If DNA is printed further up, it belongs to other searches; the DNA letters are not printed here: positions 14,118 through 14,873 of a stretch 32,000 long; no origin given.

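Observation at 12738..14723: Uncharacterised co-oriented gene set next to the R-M pair, headed by a 2-TM effector-like protein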

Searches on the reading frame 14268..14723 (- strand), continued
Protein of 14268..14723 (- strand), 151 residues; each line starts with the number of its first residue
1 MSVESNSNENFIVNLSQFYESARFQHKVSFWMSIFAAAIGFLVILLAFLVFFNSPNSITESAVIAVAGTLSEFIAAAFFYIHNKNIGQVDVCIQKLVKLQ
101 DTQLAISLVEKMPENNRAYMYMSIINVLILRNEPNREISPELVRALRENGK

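Call 81: find_encoding_contigs(protein=P0002, flank=5000, max_places=5)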
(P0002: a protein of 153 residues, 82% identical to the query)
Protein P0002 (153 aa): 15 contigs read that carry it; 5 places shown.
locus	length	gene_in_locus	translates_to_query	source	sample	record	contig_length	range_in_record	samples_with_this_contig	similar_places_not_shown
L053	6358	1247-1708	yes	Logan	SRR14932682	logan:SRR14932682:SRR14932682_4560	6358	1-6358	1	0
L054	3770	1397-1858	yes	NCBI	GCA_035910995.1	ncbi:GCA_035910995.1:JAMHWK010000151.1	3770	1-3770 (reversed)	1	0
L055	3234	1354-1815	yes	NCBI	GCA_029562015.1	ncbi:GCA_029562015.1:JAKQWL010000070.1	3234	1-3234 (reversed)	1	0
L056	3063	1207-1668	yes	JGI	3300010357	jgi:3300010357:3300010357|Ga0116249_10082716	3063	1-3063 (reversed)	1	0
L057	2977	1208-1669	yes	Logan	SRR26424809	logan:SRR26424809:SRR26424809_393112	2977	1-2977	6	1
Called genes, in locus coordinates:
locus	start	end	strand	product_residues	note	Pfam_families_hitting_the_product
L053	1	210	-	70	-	?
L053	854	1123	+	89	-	-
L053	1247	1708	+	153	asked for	PF20712:CyanoTRADDas_TM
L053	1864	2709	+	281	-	-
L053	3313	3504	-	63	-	-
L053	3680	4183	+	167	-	PF08534:Redoxin (weak), PF00578:AhpC-TSA, PF13905:Thioredoxin_8 (weak)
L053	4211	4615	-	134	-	PF01814:Hemerythrin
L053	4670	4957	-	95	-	-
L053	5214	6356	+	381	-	?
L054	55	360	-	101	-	PF04073:tRNA_edit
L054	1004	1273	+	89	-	-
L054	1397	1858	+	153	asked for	PF20712:CyanoTRADDas_TM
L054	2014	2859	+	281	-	-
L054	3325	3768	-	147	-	?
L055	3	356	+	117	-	?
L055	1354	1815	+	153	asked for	PF20712:CyanoTRADDas_TM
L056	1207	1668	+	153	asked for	PF20712:CyanoTRADDas_TM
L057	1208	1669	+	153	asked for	PF20712:CyanoTRADDas_TM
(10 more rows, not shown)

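Call 82: find_encoding_contigs(protein=P0006, flank=6000, max_places=2)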
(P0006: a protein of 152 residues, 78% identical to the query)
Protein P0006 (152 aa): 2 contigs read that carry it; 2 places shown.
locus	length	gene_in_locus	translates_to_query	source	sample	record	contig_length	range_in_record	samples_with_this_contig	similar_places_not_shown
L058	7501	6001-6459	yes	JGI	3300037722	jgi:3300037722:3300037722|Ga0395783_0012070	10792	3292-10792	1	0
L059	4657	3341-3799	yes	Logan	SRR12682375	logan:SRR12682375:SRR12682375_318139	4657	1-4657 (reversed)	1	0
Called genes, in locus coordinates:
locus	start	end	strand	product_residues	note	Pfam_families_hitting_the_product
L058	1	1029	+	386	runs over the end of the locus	PF12801:Fer4_5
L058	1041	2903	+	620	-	PF00092:VWA (weak)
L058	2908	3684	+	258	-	PF00027:cNMP_binding, PF13545:HTH_Crp_2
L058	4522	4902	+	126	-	-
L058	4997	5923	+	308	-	PF14338:Mrr_N, PF04471:Mrr_cat, PF22722:NA-iREase1, PF13156:Mrr_cat_2 (weak)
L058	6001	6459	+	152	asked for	PF20712:CyanoTRADDas_TM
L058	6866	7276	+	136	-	-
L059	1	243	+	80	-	?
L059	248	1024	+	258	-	PF00027:cNMP_binding, PF13545:HTH_Crp_2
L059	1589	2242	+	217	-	-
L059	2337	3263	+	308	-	PF14338:Mrr_N, PF04471:Mrr_cat, PF22722:NA-iREase1, PF13156:Mrr_cat_2 (weak)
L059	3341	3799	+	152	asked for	PF20712:CyanoTRADDas_TM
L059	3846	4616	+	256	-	-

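Call 86: search_protein_families(library=pfam, proteins=[L053:1864-2709:+, L059:3846-4616:+, L053:854-1123:+, L026:6753-7502:+, L027:583-1302:+, L014:5193-5579:+, L059:1589-2242:+], max_evalue=0.1)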
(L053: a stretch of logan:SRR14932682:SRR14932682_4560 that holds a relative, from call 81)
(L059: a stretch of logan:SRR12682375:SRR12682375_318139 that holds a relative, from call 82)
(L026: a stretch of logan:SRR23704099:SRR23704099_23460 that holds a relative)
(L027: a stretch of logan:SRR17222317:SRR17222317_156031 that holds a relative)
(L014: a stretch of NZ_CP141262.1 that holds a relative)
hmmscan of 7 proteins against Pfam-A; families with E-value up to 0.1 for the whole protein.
L053:1864-2709:+ (281 aa): 2 families
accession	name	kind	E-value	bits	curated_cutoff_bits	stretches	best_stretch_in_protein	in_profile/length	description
PF00574.28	CLP_protease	-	0.00012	22.4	20.2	1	96-181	53-139/182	Clp protease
PF19579.4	FtsL_2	-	0.0013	19.1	24.6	1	25-80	21-74/100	Bacteriodetes cell division protein (FtsL-like)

L059:3846-4616:+ (256 aa): 1 family
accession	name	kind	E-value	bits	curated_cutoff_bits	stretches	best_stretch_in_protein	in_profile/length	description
PF00574.28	CLP_protease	-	0.00066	20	20.2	1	75-167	46-142/182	Clp protease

L053:854-1123:+ (89 aa): 1 family
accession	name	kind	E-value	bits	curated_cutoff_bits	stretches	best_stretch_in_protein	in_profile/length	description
PF25318.1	WH_GDS1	-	0.0083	16.6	27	1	26-59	10-43/95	GDS1 winged helix domain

L026:6753-7502:+ (249 aa): 0 families

L027:583-1302:+ (239 aa): 0 families

L014:5193-5579:+ (128 aa): 1 family
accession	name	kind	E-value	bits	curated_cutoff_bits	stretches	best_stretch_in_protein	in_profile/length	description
PF04365.19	BrnT_toxin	-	2.2e-11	44.3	34.5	1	26-111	1-77/77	Ribonuclease toxin, BrnT, of type II toxin-antitoxin system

L059:1589-2242:+ (217 aa): 1 family
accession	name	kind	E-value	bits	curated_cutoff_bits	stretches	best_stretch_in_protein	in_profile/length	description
PF04932.20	Wzy_C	-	0.0041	17.4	31.7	1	17-98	12-94/149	O-Antigen ligase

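Call 88: find_encoding_contigs(protein=P0001, flank=3000, max_places=4)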
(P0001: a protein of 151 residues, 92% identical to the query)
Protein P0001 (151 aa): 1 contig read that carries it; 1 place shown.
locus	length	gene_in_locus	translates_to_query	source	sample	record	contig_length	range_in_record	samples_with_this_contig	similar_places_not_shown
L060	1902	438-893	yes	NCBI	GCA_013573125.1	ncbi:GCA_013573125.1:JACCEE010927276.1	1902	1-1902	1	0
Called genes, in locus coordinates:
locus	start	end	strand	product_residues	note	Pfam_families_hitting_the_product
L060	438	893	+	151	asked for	PF20712:CyanoTRADDas_TM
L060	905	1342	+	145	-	-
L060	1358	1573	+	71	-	PF03625:DUF302 (weak)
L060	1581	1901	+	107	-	?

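Call 96: search_protein_families(library=ncbifam, proteins=[L014:6570-7247:-, L014:7369-8136:+, L014:2872-3993:+, L053:1864-2709:+], max_evalue=0.001)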
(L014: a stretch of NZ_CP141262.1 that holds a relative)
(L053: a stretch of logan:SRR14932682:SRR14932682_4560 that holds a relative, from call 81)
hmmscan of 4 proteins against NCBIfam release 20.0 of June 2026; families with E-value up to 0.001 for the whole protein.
L014:6570-7247:- (225 aa): 10 families
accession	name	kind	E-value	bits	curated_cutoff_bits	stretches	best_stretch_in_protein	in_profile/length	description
NF040815.2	recomb_XerA_Arch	equivalog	3e-19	69.6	220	1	60-215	111-258/263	site-specific tyrosine recombinase/integron integrase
TIGR02224.1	recomb_XerC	equivalog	8.2e-18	64.8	335.15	1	58-215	125-281/295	tyrosine recombinase XerC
TIGR02225.1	recomb_XerD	equivalog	2.3e-12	46.8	329.6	1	58-212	121-275/290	site-specific tyrosine recombinase XerD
NF001399.0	PRK00283.1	subfamily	5.2e-12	45.6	279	1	58-212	131-284/300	tyrosine recombinase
NF003462.0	PRK05084.1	equivalog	4.3e-09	35.6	267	1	60-216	194-349/360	tyrosine recombinase XerS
NF007371.0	PRK09871.1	subfamily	1.5e-07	31.2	222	1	55-209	20-172/198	tyrosine-type DNA invertase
NF002331.0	PRK01287.1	subfamily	4.3e-06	25.9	371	1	61-219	162-320/365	site-specific tyrosine recombinase XerC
TIGR02249.1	integrase_gron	subfamily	1.3e-05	24.7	265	1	144-209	234-298/315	integron integrase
NF007370.0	PRK09870.1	subfamily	2.1e-05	24.2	221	1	56-209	29-177/200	tyrosine-type DNA invertase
NF011946.0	PRK15417.1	equivalog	3.5e-05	23.1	435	1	144-209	249-313/337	integron integrase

L014:7369-8136:+ (255 aa): 0 families

L014:2872-3993:+ (373 aa): 0 families

L053:1864-2709:+ (281 aa): 1 family
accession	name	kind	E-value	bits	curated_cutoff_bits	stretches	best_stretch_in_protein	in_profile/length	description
NF045542.1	Clp_rel_HeadMat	equivalog_domain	2.1e-05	24.5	120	1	94-156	39-102/165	head maturation protease, ClpP-related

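Call 102: search_protein_families(library=padloc, proteins=[L014:2872-3993:+, L014:7369-8136:+, L014:8444-10087:+, L026:3838-4668:+, L026:6753-7502:+, L026:8373-9020:+, L026:9055-9585:+, L058:4997-5923:+, L053:1864-2709:+], max_evalue=0.001)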
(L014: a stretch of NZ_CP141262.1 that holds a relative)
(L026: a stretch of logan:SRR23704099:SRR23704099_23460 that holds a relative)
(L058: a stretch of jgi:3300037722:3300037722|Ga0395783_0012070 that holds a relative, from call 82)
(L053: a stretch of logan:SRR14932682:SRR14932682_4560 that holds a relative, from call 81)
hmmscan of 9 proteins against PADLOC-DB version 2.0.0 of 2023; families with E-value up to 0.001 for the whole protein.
L014:2872-3993:+ (373 aa): 2 families
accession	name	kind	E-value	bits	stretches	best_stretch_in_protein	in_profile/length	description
PDLC03972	TmtA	-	5.4e-06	22.7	1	214-323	1175-1282/1302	-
PDLC05008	PDC-S36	-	2.2e-05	22.3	1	236-316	174-255/280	-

L014:7369-8136:+ (255 aa): 1 family
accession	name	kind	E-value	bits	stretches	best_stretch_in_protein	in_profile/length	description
PDLC02331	AbiGi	-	1.1e-08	32.8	1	73-119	59-105/260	AbiGi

L014:8444-10087:+ (547 aa): 5 families
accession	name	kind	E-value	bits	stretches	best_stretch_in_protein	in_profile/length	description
PDLC00833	E1-E2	-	1.3e-05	22.8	1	3-25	169-191/222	E1-E2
PDLC04917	PDC-S12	-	1.7e-05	22.8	1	4-23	196-215/218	-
PDLC00865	E2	-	1.8e-05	22.2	1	4-27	168-191/219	E2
PDLC00872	E2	-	3.7e-05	21.3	1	6-28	168-190/216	E2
PDLC00871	E2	-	8.6e-05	20.3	1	9-26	173-190/241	E2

L026:3838-4668:+ (276 aa): 4 families
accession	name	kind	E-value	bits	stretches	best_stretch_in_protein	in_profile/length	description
PDLC04815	PDC-S02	-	2.9e-09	34.7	1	102-194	209-304/346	-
PDLC00631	ZorD1|ZorD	-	9.8e-09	31.5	1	91-211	941-1065/1071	"SWI2/SNF2 helicase, Mrr-like nuclease"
PDLC04806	PDC-S02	-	4.7e-06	24.1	1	78-208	165-302/324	-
PDLC00628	ZorD1|ZorD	-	0.00037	16.3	1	92-163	1020-1089/1171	"SWI2/SNF2 helicase, Mrr-like nuclease"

L026:6753-7502:+ (249 aa): 0 families

L026:8373-9020:+ (215 aa): 0 families

L026:9055-9585:+ (176 aa): 0 families

L058:4997-5923:+ (308 aa): 7 families
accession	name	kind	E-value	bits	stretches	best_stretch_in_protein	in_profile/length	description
PDLC03657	mREase_IV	-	2.5e-95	317.5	1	1-302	1-315/317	Type IV methyl-directed restriction enzyme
PDLC04796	PDC-S02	-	4.8e-21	73.1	1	131-304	213-382/390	-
PDLC04806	PDC-S02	-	9.3e-18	62.5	1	140-279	164-301/324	-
PDLC04819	PDC-S02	-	2.2e-17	61.3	1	132-280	166-308/334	-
PDLC03663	mREase_IV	-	9.1e-09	32.5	1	158-279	409-524/544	Type IV methyl-directed restriction enzyme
PDLC04815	PDC-S02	-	1.3e-08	32.6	1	133-268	176-308/346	-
PDLC03852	LmuA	-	0.00064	17.8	1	155-265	12-127/336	-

L053:1864-2709:+ (281 aa): 0 families
